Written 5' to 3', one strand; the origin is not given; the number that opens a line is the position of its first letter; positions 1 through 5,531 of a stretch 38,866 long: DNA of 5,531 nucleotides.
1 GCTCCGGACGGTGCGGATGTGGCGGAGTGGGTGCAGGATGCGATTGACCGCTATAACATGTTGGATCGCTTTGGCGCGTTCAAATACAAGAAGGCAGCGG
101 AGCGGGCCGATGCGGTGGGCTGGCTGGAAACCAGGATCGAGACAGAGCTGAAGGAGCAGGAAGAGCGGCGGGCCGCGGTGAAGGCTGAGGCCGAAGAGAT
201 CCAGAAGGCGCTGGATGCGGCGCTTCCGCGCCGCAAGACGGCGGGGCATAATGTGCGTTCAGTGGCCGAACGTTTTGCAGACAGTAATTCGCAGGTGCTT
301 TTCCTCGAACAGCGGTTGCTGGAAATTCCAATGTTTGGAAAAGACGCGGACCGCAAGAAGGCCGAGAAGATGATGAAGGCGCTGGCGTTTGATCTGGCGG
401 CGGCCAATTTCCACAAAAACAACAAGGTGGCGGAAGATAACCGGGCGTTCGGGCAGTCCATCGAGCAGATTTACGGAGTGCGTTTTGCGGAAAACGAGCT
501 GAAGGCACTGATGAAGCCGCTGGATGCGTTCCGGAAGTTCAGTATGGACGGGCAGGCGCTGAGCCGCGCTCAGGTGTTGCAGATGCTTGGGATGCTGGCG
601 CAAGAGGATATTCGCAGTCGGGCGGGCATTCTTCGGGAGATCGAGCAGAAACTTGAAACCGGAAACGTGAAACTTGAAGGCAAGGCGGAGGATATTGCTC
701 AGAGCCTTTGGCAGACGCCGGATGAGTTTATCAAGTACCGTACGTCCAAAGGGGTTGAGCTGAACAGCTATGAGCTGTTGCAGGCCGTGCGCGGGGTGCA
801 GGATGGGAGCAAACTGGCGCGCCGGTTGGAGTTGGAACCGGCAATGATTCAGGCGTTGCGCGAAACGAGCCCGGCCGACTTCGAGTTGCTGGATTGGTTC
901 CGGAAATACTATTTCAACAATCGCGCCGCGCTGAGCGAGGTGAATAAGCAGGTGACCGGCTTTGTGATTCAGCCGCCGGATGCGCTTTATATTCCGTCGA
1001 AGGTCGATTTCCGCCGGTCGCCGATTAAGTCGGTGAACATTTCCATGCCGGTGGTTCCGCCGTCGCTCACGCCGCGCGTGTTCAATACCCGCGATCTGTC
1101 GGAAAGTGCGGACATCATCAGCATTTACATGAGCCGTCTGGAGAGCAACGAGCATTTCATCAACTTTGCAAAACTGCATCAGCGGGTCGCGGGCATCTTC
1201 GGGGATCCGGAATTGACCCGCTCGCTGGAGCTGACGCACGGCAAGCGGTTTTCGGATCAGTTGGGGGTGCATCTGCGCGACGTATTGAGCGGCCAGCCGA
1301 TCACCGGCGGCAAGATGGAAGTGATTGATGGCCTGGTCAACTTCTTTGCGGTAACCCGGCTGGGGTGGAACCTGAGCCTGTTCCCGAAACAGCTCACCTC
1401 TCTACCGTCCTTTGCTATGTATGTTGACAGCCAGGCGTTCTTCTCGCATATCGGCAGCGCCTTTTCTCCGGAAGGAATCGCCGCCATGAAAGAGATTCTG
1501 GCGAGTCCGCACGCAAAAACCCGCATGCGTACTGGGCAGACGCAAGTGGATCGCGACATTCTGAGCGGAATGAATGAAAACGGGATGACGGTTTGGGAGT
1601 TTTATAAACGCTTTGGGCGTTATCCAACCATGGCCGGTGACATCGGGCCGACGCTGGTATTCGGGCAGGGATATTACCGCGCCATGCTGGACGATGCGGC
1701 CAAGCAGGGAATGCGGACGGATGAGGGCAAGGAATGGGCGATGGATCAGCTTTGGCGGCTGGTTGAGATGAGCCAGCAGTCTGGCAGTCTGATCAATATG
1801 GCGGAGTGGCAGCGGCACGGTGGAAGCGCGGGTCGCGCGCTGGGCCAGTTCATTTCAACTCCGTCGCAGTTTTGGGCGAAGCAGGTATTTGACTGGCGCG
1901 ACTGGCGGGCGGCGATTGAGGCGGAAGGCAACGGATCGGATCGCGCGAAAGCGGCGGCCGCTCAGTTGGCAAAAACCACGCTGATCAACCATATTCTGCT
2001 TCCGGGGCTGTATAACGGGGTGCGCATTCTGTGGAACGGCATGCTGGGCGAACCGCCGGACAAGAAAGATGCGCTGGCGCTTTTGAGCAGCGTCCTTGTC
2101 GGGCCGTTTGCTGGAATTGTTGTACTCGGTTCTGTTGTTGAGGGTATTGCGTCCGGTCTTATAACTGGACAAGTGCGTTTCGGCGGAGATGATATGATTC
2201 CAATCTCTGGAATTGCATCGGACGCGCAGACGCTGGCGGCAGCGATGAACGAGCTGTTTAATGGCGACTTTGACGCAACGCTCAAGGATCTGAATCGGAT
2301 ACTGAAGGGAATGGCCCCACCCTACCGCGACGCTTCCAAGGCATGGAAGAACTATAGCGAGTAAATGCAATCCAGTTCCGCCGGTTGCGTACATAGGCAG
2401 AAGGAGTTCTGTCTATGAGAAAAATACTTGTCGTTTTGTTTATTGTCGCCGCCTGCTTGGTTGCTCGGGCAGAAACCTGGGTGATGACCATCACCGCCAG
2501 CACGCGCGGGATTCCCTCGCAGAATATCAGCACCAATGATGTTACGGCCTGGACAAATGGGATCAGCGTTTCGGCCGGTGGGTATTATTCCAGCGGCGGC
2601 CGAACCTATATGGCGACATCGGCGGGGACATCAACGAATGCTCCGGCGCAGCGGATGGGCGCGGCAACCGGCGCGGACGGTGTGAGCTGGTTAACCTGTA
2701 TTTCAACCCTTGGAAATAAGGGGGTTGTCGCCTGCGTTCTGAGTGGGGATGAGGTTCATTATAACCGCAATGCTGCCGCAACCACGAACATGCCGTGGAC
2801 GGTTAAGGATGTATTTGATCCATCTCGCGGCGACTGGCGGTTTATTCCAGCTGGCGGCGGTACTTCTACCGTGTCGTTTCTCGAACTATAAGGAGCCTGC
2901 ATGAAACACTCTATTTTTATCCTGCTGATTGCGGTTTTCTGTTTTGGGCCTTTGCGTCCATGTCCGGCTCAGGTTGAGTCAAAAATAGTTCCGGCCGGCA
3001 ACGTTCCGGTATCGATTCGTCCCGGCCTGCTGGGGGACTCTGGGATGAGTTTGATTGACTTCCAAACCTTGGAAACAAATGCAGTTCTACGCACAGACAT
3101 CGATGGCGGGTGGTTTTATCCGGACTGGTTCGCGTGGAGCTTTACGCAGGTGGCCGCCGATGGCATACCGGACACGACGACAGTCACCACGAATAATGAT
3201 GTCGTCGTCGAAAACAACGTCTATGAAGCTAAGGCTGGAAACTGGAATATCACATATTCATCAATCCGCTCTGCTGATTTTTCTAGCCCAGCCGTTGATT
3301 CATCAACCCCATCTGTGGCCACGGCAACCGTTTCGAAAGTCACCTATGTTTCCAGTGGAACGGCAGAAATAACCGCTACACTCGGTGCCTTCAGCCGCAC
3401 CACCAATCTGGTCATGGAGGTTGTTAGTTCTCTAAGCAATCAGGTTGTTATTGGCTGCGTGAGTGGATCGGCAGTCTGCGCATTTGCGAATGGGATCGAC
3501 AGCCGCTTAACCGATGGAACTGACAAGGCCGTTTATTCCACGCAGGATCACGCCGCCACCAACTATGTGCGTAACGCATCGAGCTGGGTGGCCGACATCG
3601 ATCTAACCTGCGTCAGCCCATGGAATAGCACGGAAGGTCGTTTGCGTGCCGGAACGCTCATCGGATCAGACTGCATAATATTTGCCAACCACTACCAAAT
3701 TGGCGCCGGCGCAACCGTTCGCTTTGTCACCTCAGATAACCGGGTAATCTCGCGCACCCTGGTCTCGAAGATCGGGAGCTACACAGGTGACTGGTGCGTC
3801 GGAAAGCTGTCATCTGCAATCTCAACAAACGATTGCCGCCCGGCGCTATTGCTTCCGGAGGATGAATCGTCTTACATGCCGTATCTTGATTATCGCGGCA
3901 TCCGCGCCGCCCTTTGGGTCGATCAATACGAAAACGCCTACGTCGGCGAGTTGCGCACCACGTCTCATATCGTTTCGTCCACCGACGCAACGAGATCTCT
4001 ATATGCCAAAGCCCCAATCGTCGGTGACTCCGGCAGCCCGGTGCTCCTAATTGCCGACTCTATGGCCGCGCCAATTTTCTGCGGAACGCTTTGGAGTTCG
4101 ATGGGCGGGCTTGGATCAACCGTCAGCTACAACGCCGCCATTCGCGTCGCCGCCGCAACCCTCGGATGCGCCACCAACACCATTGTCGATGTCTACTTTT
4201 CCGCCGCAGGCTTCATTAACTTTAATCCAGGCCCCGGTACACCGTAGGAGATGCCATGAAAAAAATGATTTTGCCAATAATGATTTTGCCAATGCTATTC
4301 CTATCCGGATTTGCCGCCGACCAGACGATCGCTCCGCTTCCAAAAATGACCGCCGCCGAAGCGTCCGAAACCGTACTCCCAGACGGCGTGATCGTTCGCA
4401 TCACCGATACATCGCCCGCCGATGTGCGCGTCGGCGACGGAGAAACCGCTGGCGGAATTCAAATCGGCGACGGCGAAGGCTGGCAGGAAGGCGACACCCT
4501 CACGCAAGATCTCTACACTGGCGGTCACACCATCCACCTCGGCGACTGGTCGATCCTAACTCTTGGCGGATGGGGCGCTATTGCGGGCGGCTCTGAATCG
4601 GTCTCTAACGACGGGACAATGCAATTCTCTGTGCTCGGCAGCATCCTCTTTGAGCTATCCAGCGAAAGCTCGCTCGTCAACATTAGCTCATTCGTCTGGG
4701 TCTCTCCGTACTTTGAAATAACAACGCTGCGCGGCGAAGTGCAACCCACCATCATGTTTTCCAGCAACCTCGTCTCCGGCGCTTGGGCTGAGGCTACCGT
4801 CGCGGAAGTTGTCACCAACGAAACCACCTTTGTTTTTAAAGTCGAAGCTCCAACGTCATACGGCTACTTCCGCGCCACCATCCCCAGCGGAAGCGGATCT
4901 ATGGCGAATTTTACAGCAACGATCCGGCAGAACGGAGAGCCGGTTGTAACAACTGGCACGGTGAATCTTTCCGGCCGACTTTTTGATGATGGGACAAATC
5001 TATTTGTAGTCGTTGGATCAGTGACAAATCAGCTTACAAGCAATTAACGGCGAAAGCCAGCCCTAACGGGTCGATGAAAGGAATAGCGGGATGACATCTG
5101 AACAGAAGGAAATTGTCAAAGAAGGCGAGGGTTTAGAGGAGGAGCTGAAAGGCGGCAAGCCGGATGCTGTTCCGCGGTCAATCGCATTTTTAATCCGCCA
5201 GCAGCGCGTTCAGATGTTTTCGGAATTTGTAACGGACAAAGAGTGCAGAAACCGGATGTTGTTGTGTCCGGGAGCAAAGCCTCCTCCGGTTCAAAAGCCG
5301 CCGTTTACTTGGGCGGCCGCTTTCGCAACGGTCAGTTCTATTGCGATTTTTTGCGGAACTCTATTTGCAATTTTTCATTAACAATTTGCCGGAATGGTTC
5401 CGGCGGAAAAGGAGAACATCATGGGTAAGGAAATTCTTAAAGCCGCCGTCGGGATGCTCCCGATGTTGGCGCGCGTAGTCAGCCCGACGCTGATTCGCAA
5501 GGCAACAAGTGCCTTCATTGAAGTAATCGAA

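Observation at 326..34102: Highly over-represented 15-bp palindrome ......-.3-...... scattered through genes and intergenic DNA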

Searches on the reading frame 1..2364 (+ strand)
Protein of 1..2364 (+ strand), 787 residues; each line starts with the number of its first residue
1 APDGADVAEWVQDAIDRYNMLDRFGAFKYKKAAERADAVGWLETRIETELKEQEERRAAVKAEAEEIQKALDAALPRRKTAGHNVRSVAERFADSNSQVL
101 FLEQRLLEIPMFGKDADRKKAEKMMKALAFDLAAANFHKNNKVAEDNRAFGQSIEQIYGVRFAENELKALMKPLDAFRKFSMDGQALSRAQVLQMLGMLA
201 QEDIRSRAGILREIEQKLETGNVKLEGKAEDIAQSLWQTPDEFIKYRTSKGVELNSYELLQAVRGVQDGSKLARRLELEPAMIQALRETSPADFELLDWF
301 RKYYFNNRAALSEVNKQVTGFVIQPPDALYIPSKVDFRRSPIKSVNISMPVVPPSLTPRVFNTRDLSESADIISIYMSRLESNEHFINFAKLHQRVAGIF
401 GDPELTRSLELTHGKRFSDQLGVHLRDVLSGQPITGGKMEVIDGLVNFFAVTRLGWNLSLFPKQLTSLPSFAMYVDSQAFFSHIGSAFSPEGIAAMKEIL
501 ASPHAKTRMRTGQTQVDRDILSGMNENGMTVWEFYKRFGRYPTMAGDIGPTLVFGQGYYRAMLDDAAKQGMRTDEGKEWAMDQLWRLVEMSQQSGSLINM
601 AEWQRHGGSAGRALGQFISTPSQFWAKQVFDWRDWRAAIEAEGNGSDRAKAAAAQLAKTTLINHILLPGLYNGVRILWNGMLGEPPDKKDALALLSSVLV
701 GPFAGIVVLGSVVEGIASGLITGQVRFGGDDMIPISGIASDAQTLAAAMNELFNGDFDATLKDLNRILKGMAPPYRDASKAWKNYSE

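Call 6: search_protein_families(library=pfam, proteins=[window:19-2364:+])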
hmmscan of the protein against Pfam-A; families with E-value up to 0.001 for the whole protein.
window:19-2364:+ (781 aa): 0 families

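Call 12: search_protein_families(library=phrogs, proteins=[window:1-2364:+], max_evalue=0.01)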
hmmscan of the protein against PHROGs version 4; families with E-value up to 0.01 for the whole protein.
window:1-2364:+ (787 aa): 0 families

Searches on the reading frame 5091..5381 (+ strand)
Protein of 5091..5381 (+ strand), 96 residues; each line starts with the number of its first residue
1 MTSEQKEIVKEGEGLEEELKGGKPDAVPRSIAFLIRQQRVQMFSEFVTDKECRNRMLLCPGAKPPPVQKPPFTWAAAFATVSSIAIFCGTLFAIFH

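Call 43: search_protein_families(library=pfam, proteins=[window:5091-5381:+], max_evalue=0.05)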
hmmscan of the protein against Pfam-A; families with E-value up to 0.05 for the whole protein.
window:5091-5381:+ (96 aa): 0 families
